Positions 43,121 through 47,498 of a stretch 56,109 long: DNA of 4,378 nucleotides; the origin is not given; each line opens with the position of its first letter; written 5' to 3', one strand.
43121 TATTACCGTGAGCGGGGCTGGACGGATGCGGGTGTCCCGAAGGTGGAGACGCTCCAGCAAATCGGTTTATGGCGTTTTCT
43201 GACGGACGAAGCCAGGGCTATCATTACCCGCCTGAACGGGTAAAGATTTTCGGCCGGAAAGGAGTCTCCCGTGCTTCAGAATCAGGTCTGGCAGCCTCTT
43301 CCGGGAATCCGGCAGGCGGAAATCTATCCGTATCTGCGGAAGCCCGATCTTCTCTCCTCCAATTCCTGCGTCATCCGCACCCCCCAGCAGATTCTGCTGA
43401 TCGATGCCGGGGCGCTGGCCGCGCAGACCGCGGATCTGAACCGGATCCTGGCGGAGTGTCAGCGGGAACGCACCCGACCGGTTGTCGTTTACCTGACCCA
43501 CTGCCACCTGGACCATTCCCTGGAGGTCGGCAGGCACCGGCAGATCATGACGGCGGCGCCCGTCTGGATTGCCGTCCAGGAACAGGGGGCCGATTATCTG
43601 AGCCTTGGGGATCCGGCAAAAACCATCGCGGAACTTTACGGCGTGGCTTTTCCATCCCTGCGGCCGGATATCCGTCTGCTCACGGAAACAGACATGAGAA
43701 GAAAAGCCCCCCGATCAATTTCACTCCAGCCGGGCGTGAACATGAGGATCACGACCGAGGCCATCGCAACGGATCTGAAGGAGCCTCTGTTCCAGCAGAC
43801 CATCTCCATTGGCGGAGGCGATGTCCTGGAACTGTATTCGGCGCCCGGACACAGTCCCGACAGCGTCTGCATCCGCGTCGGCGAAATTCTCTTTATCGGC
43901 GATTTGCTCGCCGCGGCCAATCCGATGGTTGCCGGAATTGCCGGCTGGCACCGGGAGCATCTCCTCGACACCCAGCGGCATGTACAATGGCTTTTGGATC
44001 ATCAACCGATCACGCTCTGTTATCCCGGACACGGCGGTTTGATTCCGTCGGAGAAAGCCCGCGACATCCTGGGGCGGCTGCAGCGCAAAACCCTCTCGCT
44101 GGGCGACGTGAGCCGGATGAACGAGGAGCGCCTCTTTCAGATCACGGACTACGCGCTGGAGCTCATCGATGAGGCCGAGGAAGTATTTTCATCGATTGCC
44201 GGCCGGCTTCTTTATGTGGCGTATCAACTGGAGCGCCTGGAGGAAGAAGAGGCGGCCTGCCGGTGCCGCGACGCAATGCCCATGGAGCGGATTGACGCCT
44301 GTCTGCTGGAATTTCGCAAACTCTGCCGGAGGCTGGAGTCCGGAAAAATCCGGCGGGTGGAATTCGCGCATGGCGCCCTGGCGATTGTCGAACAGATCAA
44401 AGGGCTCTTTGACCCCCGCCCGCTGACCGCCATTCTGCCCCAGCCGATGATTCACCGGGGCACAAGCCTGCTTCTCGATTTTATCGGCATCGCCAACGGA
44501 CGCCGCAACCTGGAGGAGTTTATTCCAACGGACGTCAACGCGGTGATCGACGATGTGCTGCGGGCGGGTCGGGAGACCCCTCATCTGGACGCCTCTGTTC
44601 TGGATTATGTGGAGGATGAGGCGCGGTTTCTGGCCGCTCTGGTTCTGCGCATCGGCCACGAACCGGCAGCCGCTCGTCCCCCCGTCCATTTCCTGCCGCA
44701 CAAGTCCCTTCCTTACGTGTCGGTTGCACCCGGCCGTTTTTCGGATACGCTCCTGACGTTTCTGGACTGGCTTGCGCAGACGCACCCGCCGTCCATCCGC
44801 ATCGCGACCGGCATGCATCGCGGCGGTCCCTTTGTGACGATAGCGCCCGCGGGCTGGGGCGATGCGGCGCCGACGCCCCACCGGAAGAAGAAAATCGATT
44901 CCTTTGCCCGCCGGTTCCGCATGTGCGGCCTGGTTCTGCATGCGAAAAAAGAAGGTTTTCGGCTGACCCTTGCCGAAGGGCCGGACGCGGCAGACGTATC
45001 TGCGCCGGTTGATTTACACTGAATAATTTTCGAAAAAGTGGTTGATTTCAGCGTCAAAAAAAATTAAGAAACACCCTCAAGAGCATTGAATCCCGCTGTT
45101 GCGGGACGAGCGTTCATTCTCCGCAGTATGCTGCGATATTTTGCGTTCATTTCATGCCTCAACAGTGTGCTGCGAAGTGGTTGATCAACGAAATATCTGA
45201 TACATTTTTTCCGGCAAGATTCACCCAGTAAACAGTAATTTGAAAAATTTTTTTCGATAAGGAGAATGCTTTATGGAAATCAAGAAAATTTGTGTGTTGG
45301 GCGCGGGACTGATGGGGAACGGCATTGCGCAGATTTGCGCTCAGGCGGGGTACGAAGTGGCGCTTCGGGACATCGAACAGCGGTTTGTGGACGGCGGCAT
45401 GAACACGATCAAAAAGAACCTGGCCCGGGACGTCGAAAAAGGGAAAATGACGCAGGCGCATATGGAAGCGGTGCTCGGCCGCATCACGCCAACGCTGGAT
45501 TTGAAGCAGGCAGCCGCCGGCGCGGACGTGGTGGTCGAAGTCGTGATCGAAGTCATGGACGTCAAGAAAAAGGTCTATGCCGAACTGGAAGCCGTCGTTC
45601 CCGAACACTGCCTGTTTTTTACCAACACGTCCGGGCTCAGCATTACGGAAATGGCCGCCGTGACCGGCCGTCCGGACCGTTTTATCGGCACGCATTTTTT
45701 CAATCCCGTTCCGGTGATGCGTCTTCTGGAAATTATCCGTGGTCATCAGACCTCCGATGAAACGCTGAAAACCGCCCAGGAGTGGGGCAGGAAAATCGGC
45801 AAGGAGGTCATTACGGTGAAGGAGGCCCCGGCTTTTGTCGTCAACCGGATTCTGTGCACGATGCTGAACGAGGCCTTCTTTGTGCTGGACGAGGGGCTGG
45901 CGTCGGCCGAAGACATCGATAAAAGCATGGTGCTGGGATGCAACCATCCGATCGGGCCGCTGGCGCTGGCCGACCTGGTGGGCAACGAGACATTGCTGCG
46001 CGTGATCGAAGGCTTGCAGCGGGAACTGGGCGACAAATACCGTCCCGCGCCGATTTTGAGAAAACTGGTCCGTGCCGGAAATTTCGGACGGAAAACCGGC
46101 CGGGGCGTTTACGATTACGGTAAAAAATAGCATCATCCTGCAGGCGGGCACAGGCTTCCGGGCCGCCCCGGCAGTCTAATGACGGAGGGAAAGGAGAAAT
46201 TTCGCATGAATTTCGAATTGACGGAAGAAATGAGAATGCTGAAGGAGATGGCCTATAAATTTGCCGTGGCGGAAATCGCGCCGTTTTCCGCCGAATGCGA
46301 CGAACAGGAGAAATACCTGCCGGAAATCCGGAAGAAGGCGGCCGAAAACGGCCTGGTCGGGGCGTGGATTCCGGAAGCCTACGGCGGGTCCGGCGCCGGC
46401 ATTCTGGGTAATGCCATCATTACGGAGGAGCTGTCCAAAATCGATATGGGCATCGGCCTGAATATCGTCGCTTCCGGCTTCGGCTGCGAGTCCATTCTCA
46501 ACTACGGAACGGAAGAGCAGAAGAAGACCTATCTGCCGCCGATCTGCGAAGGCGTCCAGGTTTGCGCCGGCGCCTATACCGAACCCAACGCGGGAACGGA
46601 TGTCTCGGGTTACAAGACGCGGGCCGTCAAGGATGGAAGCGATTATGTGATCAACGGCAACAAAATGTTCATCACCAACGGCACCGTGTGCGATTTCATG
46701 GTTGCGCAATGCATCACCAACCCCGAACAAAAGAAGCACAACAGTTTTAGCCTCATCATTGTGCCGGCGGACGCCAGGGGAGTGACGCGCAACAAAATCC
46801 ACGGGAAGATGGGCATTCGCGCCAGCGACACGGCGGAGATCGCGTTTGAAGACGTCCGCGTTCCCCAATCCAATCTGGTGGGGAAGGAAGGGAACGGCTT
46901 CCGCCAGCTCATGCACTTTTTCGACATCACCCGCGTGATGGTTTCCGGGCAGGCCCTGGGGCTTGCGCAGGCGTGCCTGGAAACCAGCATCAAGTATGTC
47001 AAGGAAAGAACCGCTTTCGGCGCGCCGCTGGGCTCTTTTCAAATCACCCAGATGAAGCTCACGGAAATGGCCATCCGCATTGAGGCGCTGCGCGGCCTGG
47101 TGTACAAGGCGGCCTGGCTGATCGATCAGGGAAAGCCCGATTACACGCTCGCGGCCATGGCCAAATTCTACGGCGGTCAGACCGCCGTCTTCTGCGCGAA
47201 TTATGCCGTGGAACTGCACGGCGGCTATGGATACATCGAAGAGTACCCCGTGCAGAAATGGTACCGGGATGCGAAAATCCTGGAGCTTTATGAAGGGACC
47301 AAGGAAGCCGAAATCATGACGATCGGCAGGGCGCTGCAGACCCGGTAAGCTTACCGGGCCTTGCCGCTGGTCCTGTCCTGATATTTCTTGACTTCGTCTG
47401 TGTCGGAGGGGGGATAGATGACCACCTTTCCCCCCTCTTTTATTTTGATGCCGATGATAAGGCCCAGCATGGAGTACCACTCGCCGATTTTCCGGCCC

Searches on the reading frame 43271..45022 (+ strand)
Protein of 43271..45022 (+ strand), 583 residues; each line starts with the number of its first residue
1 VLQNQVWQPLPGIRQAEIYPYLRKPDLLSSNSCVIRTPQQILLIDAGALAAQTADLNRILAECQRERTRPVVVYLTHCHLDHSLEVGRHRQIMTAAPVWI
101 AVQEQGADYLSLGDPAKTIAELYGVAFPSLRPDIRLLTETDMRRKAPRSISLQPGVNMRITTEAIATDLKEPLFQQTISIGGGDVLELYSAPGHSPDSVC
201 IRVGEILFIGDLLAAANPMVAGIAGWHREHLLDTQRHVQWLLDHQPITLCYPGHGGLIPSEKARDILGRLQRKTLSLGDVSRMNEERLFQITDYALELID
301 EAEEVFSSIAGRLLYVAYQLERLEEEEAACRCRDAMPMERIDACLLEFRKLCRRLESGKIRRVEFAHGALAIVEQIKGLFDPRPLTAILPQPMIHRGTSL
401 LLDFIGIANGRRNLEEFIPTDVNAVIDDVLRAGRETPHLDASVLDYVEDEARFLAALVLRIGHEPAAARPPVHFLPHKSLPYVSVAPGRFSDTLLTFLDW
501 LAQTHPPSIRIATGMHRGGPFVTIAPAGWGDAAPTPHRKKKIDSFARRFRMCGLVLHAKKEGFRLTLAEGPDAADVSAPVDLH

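Call 3: search_protein_families(library=pfam, proteins=[window:43271-45022:+], max_evalue=0.01)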
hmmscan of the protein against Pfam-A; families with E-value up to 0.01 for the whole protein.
window:43271-45022:+ (583 aa): 1 family
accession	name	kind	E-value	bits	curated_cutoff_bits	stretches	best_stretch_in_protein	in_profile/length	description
PF00753.33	Lactamase_B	-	1e-08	35.8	22.7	1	27-245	3-162/196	Metallo-beta-lactamase superfamily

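Call 8: search_protein_families(library=ncbifam, proteins=[window:43271-45022:+], max_evalue=0.00001)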
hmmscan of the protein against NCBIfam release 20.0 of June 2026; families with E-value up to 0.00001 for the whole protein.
window:43271-45022:+ (583 aa): 1 family
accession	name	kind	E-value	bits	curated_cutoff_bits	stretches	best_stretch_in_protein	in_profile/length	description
NF012229.1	bla_class_B_core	domain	1.8e-06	28.2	100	0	27-86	12-68/139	metallo-beta-lactamase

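Call 86: search_solved_structures(query=window:43271-45022:+, max_evalue=0.01)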
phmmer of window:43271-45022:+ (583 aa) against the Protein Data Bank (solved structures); distinct sequences matched with E-value up to 0.01: 3.
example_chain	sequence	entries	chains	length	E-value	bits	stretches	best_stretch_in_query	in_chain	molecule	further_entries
7ev5_A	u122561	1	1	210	0.0006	22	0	54-138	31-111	Lactamase_B domain-containing protein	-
4ysb_A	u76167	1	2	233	0.0065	18.5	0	184-255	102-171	Metallo-beta-lactamase family protein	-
8zu4_A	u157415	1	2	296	0.0087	18.1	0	6-89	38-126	Methyl parathion hydrolase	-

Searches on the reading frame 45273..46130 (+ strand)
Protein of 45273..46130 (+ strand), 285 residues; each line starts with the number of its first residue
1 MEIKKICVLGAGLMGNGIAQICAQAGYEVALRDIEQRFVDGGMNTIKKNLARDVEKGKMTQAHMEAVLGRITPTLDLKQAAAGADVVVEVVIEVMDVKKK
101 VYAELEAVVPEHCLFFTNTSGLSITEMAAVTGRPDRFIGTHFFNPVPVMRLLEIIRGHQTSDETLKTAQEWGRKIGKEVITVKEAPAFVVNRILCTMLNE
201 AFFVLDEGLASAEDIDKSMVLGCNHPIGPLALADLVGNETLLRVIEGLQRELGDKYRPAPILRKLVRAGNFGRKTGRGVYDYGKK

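Call 3: search_protein_families(library=pfam, proteins=[window:45273-46130:+], max_evalue=0.01)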
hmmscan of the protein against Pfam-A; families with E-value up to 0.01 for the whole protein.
window:45273-46130:+ (285 aa): 5 families
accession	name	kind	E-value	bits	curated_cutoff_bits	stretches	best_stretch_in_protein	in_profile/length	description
PF02737.24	3HCDH_N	-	8.9e-66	221.7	22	1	5-184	1-179/180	3-hydroxyacyl-CoA dehydrogenase, NAD binding domain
PF00725.27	3HCDH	-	1.8e-29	102.5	22.1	1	188-282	2-97/97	3-hydroxyacyl-CoA dehydrogenase, C-terminal domain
PF01210.29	NAD_Gly3P_dh_N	-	4.4e-06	27.2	23.1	1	5-121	1-105/158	NAD-dependent glycerol-3-phosphate dehydrogenase N-terminus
PF03721.20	UDPG_MGDP_dh_N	-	0.00016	21.7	27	1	4-88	1-81/187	UDP-glucose/GDP-mannose dehydrogenase family, NAD binding domain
PF03446.21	NAD_binding_2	-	0.00061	20.3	21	1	5-101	1-73/161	NAD binding domain of 6-phosphogluconate dehydrogenase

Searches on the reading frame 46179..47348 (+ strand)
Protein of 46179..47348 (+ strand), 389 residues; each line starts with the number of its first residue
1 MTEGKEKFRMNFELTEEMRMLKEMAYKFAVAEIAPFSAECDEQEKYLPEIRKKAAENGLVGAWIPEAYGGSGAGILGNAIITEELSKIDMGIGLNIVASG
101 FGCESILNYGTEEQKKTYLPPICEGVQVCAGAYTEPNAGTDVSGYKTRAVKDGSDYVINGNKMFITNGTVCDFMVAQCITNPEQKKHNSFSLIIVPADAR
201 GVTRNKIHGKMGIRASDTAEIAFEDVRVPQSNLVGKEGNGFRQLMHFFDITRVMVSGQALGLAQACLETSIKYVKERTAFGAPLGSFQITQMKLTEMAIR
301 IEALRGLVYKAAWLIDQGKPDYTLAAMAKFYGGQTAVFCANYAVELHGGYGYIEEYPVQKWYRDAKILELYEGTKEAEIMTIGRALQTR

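Call 3: search_protein_families(library=pfam, proteins=[window:46179-47348:+], max_evalue=0.01)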
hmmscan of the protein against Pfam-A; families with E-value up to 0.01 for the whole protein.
window:46179-47348:+ (389 aa): 4 families
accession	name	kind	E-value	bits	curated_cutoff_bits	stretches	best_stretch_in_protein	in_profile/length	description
PF00441.29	Acyl-CoA_dh_1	-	9.4e-51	172.3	22.4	1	238-386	1-149/150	Acyl-CoA dehydrogenase, C-terminal domain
PF02771.21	Acyl-CoA_dh_N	-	6.5e-32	110.7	22.9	1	15-125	1-112/113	Acyl-CoA dehydrogenase, N-terminal domain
PF02770.24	Acyl-CoA_dh_M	-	7.9e-24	84.1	33.3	1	132-226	3-97/97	Acyl-CoA dehydrogenase, middle domain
PF08028.16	Acyl-CoA_dh_2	-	5.3e-21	75.7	22.7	1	254-375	2-133/134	Acyl-CoA dehydrogenase, C-terminal domain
